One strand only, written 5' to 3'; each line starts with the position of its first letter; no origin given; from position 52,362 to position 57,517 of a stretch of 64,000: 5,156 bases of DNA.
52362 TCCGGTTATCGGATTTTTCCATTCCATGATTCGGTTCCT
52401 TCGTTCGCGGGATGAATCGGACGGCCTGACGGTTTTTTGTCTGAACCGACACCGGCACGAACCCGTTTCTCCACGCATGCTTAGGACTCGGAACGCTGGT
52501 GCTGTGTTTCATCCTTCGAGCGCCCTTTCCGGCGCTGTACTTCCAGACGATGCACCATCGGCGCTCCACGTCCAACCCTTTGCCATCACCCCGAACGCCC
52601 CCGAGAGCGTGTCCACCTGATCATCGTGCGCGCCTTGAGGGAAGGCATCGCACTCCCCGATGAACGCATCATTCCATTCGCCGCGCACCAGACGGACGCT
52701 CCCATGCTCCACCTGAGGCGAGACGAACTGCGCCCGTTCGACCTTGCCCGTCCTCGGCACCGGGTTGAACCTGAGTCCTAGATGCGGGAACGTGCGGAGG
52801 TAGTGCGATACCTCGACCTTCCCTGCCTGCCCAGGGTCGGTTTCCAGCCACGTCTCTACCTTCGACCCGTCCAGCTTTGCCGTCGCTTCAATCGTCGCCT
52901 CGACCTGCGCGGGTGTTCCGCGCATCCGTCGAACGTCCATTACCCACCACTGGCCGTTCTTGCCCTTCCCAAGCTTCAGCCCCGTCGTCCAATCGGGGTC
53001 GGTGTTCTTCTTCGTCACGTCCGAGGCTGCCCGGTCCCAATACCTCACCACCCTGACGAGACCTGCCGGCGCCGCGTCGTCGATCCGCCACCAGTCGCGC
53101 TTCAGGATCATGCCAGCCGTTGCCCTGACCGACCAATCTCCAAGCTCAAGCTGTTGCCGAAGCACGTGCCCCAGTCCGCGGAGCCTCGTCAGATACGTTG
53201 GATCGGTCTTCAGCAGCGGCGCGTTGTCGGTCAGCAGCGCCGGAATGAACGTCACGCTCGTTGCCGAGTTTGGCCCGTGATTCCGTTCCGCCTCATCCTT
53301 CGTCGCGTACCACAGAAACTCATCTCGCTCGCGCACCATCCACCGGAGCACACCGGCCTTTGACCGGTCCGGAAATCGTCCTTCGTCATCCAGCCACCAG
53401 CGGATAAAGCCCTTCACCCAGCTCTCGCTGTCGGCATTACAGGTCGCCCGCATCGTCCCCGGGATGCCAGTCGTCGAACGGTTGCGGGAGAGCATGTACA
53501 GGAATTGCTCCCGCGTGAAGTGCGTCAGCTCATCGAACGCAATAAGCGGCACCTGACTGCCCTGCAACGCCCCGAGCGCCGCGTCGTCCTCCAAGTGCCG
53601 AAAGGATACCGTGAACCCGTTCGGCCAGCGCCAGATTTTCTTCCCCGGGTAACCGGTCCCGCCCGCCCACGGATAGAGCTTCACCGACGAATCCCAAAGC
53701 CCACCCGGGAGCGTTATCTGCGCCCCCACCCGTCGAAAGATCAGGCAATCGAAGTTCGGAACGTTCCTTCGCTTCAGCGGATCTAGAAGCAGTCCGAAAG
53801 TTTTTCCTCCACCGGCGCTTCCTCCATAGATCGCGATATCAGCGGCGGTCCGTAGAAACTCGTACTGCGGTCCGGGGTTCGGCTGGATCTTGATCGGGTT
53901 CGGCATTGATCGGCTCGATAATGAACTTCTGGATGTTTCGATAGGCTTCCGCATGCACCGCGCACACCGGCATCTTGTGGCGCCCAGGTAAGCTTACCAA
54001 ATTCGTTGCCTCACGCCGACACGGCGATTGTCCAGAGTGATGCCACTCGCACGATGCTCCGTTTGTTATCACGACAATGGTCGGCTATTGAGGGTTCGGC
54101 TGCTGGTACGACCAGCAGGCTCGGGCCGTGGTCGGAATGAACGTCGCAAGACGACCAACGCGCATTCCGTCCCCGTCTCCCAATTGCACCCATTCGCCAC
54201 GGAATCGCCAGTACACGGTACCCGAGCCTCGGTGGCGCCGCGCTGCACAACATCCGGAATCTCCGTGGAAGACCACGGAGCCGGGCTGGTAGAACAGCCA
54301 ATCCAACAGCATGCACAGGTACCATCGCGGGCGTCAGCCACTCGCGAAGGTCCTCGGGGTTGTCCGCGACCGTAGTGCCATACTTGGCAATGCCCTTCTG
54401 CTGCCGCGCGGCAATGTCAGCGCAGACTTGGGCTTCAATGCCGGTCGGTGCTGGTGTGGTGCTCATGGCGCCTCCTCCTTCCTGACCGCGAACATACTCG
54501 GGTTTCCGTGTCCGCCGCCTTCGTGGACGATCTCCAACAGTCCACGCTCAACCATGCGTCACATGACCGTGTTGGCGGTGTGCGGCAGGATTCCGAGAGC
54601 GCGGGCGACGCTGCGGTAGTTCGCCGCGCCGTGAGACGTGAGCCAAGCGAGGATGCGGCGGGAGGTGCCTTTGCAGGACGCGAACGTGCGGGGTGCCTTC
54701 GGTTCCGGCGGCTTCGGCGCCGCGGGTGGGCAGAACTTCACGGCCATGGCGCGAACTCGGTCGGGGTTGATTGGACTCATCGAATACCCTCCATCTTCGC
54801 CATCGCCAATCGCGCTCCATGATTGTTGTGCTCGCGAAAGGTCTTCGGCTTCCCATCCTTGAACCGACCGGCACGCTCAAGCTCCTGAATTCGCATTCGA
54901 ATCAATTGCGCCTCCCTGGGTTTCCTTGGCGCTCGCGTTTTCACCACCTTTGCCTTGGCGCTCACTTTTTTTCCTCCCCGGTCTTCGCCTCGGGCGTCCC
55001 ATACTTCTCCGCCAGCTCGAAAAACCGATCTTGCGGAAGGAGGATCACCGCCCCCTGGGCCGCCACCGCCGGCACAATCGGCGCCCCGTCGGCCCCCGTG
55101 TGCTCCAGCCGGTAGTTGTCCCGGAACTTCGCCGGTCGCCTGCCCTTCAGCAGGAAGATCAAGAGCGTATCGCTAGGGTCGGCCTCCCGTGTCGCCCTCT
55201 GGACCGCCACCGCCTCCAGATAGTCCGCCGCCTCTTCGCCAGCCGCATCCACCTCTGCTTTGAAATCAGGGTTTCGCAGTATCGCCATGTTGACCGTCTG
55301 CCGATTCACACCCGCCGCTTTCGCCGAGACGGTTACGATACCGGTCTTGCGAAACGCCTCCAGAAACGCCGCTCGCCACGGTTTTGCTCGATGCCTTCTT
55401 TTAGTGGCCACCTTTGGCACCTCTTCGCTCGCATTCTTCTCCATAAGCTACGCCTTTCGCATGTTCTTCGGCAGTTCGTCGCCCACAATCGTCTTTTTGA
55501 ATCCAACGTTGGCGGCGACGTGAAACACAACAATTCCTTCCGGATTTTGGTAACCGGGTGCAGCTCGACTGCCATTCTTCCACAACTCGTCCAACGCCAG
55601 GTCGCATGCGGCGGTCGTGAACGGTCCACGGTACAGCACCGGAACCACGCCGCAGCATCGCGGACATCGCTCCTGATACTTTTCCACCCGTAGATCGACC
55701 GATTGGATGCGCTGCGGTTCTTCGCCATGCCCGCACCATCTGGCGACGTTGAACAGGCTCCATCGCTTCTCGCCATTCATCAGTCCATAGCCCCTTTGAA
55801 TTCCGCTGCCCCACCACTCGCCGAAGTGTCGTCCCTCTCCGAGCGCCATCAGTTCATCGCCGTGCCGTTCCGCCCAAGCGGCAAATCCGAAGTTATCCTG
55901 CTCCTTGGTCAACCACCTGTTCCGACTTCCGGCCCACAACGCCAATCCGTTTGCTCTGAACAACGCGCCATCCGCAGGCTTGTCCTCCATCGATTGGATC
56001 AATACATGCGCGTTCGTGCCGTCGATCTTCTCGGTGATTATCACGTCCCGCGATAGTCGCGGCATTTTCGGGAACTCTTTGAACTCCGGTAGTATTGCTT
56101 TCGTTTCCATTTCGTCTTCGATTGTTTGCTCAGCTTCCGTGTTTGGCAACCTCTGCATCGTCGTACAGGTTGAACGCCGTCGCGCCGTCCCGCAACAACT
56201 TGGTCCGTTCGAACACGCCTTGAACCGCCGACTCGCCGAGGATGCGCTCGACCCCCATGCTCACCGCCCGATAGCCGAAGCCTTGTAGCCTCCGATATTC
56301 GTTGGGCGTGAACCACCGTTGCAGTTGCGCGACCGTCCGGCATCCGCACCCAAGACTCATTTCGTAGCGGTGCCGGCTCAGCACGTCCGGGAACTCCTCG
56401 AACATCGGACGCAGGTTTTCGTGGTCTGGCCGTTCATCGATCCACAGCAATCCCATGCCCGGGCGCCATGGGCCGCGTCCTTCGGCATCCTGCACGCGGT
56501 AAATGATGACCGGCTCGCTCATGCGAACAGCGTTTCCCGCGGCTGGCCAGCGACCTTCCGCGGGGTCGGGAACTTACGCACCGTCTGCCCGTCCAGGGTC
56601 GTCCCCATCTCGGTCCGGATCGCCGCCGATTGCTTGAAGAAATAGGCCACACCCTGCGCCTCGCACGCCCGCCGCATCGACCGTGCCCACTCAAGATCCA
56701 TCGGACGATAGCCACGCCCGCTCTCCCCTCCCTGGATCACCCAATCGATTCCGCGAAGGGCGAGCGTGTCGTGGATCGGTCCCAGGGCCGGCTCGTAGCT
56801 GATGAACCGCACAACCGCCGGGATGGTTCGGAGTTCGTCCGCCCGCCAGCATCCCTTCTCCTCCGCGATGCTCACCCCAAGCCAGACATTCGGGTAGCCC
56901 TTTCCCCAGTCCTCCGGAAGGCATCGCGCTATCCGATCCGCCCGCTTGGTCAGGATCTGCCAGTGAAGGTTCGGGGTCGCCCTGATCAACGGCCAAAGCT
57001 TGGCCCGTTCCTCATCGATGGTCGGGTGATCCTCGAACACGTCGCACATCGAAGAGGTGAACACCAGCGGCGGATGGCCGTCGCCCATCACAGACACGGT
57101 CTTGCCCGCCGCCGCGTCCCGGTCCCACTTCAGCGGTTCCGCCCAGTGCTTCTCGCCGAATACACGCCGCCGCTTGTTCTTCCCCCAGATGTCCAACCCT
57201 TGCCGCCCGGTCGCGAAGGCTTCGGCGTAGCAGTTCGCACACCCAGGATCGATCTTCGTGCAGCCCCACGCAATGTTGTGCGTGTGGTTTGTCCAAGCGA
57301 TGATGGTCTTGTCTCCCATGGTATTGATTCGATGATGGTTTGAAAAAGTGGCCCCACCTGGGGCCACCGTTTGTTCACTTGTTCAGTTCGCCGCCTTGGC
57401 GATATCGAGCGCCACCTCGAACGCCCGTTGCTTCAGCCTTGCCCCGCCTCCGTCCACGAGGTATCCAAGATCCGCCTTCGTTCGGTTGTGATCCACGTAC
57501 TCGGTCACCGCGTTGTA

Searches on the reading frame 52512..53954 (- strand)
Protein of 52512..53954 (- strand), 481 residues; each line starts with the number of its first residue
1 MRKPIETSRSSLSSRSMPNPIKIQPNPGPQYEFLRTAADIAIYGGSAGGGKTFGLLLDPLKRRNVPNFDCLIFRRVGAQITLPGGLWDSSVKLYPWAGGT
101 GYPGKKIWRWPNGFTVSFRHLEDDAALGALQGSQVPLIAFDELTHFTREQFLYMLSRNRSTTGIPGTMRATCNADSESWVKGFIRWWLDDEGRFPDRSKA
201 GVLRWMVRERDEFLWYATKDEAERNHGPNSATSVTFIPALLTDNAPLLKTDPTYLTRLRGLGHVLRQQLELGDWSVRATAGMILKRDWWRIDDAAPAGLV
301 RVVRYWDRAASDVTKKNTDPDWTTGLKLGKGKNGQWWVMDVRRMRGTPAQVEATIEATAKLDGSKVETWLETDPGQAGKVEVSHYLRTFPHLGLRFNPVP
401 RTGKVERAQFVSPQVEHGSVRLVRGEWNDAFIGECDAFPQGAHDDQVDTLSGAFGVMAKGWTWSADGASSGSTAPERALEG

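Call 10: search_protein_families(library=pfam, proteins=[window:52512-53954:-], max_evalue=0.01)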
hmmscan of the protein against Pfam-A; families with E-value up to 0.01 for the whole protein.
window:52512-53954:- (481 aa): 2 families
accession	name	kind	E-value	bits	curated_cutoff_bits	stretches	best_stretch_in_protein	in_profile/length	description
PF03237.21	Terminase_6N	-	1e-14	55.1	22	1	107-289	71-213/215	Terminase large subunit, T4likevirus-type, N-terminal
PF17289.8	Terminase_6C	-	3.7e-14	53.4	22.6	1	305-453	2-151/155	Terminase RNaseH-like domain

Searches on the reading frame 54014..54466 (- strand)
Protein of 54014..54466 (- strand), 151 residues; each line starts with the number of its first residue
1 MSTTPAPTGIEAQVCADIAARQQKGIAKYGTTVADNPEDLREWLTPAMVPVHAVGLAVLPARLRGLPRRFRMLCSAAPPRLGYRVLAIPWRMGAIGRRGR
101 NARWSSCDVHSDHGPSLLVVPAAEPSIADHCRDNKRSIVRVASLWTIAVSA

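Call 10: search_protein_families(library=pfam, proteins=[window:54014-54466:-], max_evalue=0.01)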
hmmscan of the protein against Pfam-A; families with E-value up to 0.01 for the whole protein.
window:54014-54466:- (151 aa): 0 families

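Call 55: search_protein_families(library=phrogs, proteins=[window:54014-54466:-], max_evalue=0.01)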
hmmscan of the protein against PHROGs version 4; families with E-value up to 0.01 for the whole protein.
window:54014-54466:- (151 aa): 1 family
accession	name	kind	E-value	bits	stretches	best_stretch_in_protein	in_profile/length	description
phrog_11184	-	unknown function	0.00011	23.2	1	11-48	39-76/104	-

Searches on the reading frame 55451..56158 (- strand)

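Call 42: search_protein_families(library=pfam, proteins=[window:55451-56158:-], max_evalue=0.01)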
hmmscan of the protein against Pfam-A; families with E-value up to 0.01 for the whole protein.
window:55451-56158:- (236 aa): 1 family
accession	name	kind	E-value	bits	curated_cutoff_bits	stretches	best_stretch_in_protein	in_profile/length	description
PF09414.15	RNA_ligase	-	1.3e-11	45.4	27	1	38-211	2-155/171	RNA ligase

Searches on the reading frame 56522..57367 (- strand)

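Call 42: search_protein_families(library=pfam, proteins=[window:56522-57367:-], max_evalue=0.01)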
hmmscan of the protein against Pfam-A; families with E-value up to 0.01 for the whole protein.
window:56522-57367:- (282 aa): 1 family
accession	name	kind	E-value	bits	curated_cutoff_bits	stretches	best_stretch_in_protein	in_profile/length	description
PF07505.17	DUF5131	-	9.2e-66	222.2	28.9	1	21-267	2-243/243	Protein of unknown function (DUF5131)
